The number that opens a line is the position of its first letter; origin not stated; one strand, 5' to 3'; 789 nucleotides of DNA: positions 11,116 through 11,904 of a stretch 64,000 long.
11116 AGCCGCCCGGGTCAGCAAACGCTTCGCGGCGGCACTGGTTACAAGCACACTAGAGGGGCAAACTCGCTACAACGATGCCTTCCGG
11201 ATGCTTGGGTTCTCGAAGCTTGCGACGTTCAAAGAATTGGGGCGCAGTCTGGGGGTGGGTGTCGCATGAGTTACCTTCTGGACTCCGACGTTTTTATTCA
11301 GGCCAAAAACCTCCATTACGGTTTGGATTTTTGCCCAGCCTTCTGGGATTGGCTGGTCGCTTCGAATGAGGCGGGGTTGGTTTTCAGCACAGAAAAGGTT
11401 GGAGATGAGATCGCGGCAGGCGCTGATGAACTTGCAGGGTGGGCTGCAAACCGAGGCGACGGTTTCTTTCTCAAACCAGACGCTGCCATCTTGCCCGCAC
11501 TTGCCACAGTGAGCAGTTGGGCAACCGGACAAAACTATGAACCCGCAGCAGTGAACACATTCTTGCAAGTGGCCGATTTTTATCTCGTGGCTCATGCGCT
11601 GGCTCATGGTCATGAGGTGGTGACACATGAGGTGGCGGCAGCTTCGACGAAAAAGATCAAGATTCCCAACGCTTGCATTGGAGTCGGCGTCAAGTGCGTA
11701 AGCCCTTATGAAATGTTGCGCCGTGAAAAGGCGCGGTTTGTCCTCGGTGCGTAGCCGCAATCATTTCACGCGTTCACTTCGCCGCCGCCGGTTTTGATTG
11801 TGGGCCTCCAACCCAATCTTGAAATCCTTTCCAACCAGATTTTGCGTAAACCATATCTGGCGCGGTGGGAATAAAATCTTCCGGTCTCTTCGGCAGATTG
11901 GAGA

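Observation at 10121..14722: Accessory islet: ImmA/IrrE-XRE protease + DUF4411 PIN-like pair facing a Mrr-nuclease/SF2-helicase giant, bounded by a gene remnant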

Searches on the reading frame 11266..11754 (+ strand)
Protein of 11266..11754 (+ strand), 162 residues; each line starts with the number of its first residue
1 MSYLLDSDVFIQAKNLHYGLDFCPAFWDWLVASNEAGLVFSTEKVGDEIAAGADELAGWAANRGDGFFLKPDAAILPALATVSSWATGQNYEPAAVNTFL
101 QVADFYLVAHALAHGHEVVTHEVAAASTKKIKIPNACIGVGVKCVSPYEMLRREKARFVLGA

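Call 3: search_protein_families(library=pfam, proteins=[window:11266-11754:+], max_evalue=0.01)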
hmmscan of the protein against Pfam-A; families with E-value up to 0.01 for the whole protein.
window:11266-11754:+ (162 aa): 1 family
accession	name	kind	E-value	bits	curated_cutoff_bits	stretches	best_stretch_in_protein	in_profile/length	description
PF14367.12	DUF4411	-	1.4e-52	178.1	23.5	1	3-158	1-159/159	Domain of unknown function (DUF4411)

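Call 4: search_protein_families(library=padloc, proteins=[window:11266-11754:+], max_evalue=0.01)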
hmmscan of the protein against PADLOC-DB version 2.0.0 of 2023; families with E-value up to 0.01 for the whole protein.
window:11266-11754:+ (162 aa): 0 families

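Call 5: search_protein_families(library=ncbifam, proteins=[window:11266-11754:+], max_evalue=0.01)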
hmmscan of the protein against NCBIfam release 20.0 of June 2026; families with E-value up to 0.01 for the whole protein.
window:11266-11754:+ (162 aa): 1 family
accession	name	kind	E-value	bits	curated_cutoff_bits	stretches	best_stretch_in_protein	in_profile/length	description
TIGR00028.1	Mtu_PIN_fam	subfamily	0.0076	16.5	73.6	0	79-132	83-136/143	TA system VapC family ribonuclease toxin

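Call 12: find_homologous_proteins(query=window:11266-11754:+)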
Query window:11266-11754:+ (162 aa): 7937 proteins with E <= 0.001 among 8000 candidates; the best 120 are listed.
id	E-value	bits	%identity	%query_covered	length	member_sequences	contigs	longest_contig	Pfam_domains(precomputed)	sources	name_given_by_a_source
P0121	5.1e-97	340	94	99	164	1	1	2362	PF14367.13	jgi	-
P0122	2.7e-96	338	91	100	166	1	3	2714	PF14367.13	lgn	-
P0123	3.6e-96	337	92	100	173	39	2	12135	PF14367.13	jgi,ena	jgi:hypothetical protein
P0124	5.0e-96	337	92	100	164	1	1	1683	PF14367.13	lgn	-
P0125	9.2e-96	336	93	99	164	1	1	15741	PF14367.13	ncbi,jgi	-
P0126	1.3e-95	335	93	99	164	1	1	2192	PF14367.13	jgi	jgi:hypothetical protein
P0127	1.7e-95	335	93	99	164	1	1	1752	PF14367.13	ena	-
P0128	2.3e-95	335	92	99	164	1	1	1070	PF14367.13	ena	-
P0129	3.1e-95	334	91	99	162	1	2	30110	PF14367.13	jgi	-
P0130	3.8e-95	334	91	100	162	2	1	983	PF14367.13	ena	-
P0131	4.0e-95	334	91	100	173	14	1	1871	PF14367.13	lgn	-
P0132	5.3e-95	333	91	99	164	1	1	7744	PF14367.13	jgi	jgi:hypothetical protein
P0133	8.6e-95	333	92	99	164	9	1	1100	PF14367.13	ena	-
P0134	1.0e-94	333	91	100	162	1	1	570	PF14367.13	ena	-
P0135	1.0e-94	332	91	99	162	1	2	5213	PF14367.13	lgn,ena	-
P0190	1.9e-91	322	88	99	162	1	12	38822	PF14367.13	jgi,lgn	jgi:hypothetical protein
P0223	9.6e-90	316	86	99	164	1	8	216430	PF14367.13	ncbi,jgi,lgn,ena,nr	ncbi:MAG TPA: DUF4411 family protein [Verrucomicrobiota bacterium]|nr:DUF4411 family protein [Verruc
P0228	1.7e-89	316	88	99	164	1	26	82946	PF14367.13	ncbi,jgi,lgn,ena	jgi:hypothetical protein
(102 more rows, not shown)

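Call 20: find_encoding_contigs(protein=P0223, flank=8000, max_places=8)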
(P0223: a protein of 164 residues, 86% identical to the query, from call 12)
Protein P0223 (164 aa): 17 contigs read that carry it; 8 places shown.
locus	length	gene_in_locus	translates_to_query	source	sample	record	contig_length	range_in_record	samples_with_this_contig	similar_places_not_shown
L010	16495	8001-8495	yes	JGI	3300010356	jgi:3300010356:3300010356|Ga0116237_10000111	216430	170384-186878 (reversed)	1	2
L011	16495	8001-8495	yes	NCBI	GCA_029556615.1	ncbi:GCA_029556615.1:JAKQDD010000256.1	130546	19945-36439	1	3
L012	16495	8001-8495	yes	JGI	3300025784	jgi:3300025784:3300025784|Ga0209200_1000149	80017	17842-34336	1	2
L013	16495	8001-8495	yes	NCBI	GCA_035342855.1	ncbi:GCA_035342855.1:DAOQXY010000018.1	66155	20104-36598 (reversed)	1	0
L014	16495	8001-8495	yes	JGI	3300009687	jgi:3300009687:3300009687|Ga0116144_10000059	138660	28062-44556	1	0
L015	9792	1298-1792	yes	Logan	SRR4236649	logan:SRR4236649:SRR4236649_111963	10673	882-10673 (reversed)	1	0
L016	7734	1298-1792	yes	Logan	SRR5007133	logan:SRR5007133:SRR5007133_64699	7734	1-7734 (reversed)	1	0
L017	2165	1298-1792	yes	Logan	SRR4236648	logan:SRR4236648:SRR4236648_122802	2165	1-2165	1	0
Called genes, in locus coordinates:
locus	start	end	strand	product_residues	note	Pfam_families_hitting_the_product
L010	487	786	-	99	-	-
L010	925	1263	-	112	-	PF18932:DUF5681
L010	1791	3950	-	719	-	PF13362:Toprim_3 (faint), PF19263:DUF5906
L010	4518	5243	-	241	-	-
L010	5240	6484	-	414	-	PF00589:Phage_integrase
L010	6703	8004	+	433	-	PF06114:Peptidase_M78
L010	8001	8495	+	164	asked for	PF14367:DUF4411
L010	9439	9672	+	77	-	PF09720:Unstab_antitox (weak)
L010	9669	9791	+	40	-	-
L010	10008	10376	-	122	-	-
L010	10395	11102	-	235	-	-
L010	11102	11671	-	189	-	-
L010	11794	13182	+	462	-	PF19815:DUF6298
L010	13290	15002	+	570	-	-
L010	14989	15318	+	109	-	-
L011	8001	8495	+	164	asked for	PF14367:DUF4411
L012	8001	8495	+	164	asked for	PF14367:DUF4411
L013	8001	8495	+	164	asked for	PF14367:DUF4411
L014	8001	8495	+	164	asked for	PF14367:DUF4411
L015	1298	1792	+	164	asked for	PF14367:DUF4411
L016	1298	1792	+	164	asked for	PF14367:DUF4411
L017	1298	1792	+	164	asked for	PF14367:DUF4411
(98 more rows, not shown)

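Call 21: find_encoding_contigs(protein=P0228, flank=8000, max_places=8)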
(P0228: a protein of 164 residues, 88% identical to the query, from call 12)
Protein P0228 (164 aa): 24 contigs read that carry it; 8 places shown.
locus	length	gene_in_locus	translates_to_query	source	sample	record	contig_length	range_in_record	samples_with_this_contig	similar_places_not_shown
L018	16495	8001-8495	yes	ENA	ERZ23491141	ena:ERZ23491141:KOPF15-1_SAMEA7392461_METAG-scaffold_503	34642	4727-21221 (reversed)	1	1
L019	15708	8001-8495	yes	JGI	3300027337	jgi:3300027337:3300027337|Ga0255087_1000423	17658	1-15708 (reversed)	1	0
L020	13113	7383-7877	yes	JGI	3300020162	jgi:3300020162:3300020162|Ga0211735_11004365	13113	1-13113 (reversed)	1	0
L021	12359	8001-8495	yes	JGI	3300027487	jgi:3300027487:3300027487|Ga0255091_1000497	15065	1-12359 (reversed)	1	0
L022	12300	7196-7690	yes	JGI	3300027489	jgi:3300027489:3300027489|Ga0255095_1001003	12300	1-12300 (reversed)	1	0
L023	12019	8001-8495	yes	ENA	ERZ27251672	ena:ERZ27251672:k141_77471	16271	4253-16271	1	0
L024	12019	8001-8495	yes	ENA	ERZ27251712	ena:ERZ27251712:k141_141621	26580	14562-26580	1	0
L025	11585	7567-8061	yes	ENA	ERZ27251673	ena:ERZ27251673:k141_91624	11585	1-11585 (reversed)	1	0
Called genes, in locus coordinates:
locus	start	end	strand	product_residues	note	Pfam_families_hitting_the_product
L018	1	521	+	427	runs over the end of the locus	-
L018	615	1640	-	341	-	PF09982:LpxR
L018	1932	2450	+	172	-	-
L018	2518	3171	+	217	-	PF01725:Ham1p_like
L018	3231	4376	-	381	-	PF01594:AI-2E_transport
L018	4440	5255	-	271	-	PF03807:F420_oxidored, PF14748:P5CR_dimer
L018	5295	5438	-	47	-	-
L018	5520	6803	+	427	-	PF01408:GFO_IDH_MocA, PF22725:GFO_IDH_MocA_C3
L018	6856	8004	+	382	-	PF06114:Peptidase_M78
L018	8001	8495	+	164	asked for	PF14367:DUF4411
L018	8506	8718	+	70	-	-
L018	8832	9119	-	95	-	-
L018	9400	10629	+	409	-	PF13795:HupE_UreJ_2, PF04955:HupE_UreJ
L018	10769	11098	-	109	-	PF13564:DoxX_2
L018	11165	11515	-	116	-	PF13564:DoxX_2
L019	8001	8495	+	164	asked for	PF14367:DUF4411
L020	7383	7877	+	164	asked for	PF14367:DUF4411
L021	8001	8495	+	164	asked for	PF14367:DUF4411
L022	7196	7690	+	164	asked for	PF14367:DUF4411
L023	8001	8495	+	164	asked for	PF14367:DUF4411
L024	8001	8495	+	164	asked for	PF14367:DUF4411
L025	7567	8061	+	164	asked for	PF14367:DUF4411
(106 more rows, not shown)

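Call 61: search_solved_structures(query=window:11266-11754:+, max_evalue=10)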
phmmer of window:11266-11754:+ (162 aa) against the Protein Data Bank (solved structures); distinct sequences matched with E-value up to 10: 3.
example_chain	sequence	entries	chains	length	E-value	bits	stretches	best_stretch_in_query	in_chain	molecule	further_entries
9vzy_D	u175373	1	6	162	9.1e-05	25.4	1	25-145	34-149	DUF4411 family protein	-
9vzz_A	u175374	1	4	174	0.00016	24.6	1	26-145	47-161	DUF4411 family protein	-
3k30_A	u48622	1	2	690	4.1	10.2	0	30-65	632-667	Histamine dehydrogenase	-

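Call 78: find_encoding_contigs(protein=P0125, flank=7000, max_places=3)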
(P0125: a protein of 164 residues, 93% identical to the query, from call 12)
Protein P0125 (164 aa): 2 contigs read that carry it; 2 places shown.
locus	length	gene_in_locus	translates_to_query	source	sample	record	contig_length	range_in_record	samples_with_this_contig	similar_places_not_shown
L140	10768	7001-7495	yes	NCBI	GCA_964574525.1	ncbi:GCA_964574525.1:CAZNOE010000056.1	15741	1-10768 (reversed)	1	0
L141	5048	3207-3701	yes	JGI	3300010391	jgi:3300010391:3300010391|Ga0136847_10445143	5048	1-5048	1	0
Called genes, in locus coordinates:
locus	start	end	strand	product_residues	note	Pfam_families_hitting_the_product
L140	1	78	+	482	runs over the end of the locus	PF13396:PLDc_N (weak), PF13091:PLDc_2, PF00614:PLDc (weak)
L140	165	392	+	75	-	PF13560:HTH_31, PF12844:HTH_19, PF01381:HTH_3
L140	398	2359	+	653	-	PF13371:TPR_9 (weak), PF14559:TPR_19 (weak), PF22860:DUF7017 (weak), PF23914:TPR_CcmH_CycH (weak), PF13424:TPR_12, PF13431:TPR_17 (weak), PF00515:TPR_1 (weak), PF13414:TPR_11 (weak), +11 more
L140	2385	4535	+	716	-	PF12161:HsdM_N, PF02384:N6_Mtase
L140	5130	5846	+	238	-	PF01420:Methylase_S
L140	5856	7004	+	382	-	PF06114:Peptidase_M78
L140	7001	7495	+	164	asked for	PF14367:DUF4411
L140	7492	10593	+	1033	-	PF04313:HSDR_N, PF00270:DEAD (weak), PF04851:ResIII, PF18766:SWI2_SNF2, PF22679:T1R_D3-like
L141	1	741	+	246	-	?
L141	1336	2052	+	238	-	PF01420:Methylase_S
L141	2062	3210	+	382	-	PF06114:Peptidase_M78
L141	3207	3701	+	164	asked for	PF14367:DUF4411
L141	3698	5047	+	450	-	?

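Call 79: find_encoding_contigs(protein=P0129, flank=7000, max_places=3)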
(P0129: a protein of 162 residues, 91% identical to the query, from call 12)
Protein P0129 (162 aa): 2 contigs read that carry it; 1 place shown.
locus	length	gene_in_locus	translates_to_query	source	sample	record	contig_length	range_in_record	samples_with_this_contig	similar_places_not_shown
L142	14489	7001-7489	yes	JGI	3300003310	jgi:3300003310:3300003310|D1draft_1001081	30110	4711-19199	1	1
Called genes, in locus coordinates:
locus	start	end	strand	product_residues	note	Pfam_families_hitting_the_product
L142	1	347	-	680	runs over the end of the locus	PF03629:SASA, PF22825:HpiC1-like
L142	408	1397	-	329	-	PF06439:3keto-disac_hyd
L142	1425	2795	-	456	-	PF00083:Sugar_tr, PF07690:MFS_1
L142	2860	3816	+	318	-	PF00657:Lipase_GDSL, PF13472:Lipase_GDSL_2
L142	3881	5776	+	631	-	PF02518:HATPase_c, PF13589:HATPase_c_3 (faint), PF00204:DNA_gyraseB, PF01751:Toprim, PF00986:DNA_gyraseB_C (weak)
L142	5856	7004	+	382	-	PF06114:Peptidase_M78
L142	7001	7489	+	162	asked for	PF14367:DUF4411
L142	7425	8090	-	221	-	PF13156:Mrr_cat_2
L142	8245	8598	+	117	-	-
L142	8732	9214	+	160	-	PF00986:DNA_gyraseB_C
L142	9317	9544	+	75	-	PF13560:HTH_31, PF12844:HTH_19, PF01381:HTH_3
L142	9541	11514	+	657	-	PF13429:TPR_15 (faint), PF00515:TPR_1 (faint), PF07719:TPR_2 (faint), PF13176:TPR_7 (faint), PF13181:TPR_8 (faint), PF13371:TPR_9 (weak), PF13374:TPR_10 (faint), PF13424:TPR_12, +8 more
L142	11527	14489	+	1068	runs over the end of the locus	PF13091:PLDc_2, PF00270:DEAD (faint), PF04851:ResIII (faint), PF00176:SNF2-rel_dom, PF00271:Helicase_C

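Call 80: find_encoding_contigs(protein=P0190, flank=7000, max_places=4)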
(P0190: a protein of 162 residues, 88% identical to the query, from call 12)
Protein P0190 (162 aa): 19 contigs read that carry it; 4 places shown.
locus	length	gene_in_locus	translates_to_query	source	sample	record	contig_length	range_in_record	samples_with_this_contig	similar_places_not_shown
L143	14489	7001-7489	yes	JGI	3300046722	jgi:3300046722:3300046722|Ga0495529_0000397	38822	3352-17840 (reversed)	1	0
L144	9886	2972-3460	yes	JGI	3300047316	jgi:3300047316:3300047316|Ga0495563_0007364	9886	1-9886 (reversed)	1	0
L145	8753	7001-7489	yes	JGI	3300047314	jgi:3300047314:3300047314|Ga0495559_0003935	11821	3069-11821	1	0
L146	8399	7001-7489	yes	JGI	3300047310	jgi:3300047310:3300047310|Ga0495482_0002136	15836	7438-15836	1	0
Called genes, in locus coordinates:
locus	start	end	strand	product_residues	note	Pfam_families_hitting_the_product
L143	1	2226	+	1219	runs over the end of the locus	PF01619:Pro_dh, PF00171:Aldedh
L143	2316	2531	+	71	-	PF04255:DUF433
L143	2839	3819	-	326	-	PF12358:DUF3644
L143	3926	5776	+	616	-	PF02518:HATPase_c (weak), PF00204:DNA_gyraseB, PF01751:Toprim, PF00986:DNA_gyraseB_C (weak)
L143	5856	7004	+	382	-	PF06114:Peptidase_M78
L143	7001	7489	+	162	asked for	PF14367:DUF4411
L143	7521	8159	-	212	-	PF04199:Cyclase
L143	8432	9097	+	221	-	-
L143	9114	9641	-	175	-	PF20205:DUF6567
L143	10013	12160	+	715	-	PF00521:DNA_topoisoIV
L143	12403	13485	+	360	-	-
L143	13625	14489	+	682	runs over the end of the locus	PF13802:Gal_mutarotas_2, PF01055:Glyco_hydro_31_2nd, PF21365:Glyco_hydro_31_3rd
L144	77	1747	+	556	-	PF00204:DNA_gyraseB, PF01751:Toprim, PF00986:DNA_gyraseB_C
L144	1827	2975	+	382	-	PF06114:Peptidase_M78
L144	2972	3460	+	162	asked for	PF14367:DUF4411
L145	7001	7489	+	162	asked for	PF14367:DUF4411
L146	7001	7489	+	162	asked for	PF14367:DUF4411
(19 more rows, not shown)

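Call 84: search_dna_similar(query=window:11266-11754:+, collection=plasmids, mode=protein, max_rows=40, max_evalue=0.001)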
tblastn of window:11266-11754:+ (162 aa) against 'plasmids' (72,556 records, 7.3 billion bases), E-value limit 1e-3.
Records with a match: 43; places in all: 43; records where one place covers at least 80% of the query: 41.
Best place of each record, by identity: 60-80% 3; <60% 40.
By first word of the organism name: Sinorhizobium 19; Rhizobium 6; Enterobacter 3; Sphingomonas 1; Croceicoccus 1; Acetobacter 1; Arthrobacter 1; Gordonia 1; Komagataeibacter 1; Pseudoalteromonas 1; and 8 more.
By predicted mobility (MOB-suite, as given by PLSDB): conjugative 23; non-mobilizable 13; mobilizable 7.
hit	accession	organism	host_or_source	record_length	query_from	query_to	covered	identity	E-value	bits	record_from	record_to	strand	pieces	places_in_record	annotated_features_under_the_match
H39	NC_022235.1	Sphingomonas sp. ERG5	-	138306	3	162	99%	72.5%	3e-67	228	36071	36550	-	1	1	DUF4411 family protein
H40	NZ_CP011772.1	Croceicoccus naphthovorans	-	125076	3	162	99%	71.3%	7e-68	229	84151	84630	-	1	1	DUF4411 family protein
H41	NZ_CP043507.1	Acetobacter vaccinii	cell culture,blue berry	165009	1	162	100%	69.8%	9e-65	220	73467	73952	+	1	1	DUF4411 family protein | ImmA/IrrE family metallo-endopeptidase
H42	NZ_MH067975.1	Arthrobacter sp.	-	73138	1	158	98%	46.0%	5e-31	124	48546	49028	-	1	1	DUF4411 family protein | ImmA/IrrE family metallo-endopeptidase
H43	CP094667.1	Gordonia amicalis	cell culture,river sand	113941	3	160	98%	42.5%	4e-27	112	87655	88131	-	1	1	DUF4411 family protein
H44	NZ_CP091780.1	Enterobacter mori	Pure isolate,freshwater stream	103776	1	162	100%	40.5%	8e-27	112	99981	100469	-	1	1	DUF4411 family protein | XRE family transcriptional regulator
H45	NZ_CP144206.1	Sinorhizobium chiapasense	mixed culture,rhizosphere soil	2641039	1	162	100%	40.0%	6e-20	92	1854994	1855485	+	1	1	none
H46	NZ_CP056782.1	Enterobacter pasteurii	bacterial culture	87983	1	160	99%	40.4%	7e-27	112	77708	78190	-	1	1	DUF4411 family protein | XRE family transcriptional regulator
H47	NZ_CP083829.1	Enterobacter kobei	Homo sapiens,Secretion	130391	1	160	99%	40.4%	9e-27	112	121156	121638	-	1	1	DUF4411 family protein | XRE family transcriptional regulator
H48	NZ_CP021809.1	Sinorhizobium meliloti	Medicago sativa,Single Cell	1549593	1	162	100%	38.8%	2e-19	91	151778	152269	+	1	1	none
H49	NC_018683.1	Sinorhizobium meliloti Rm41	-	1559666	1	162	100%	38.8%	2e-19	91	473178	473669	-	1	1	none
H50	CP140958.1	Sinorhizobium meliloti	Medicago lupulina,whole organism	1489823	1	162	100%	38.8%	2e-19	91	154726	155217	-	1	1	DUF4411 family protein | XRE family transcriptional regulator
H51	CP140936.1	Sinorhizobium meliloti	Medicago lupulina,whole organism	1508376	1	162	100%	38.8%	2e-19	91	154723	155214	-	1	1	DUF4411 family protein | XRE family transcriptional regulator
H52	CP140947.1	Sinorhizobium meliloti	Medicago lupulina,whole organism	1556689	1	162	100%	38.8%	2e-19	91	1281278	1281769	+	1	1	DUF4411 family protein | XRE family transcriptional regulator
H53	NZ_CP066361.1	Sinorhizobium meliloti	Medicago lupulina L.,nodules of ...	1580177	1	162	100%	38.8%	2e-19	91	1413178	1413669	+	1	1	none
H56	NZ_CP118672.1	Komagataeibacter nataicola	mixed culture,Kombucha tea culture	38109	1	158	98%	37.7%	4e-26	110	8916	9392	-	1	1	DUF4411 family protein | ImmA/IrrE family metallo-endopeptidase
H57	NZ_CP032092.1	Pseudoalteromonas donghaensis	cell culture,seawater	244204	1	160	99%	37.0%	4e-17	84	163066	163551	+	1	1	DUF4411 family protein | ImmA/IrrE family metallo-endopeptidase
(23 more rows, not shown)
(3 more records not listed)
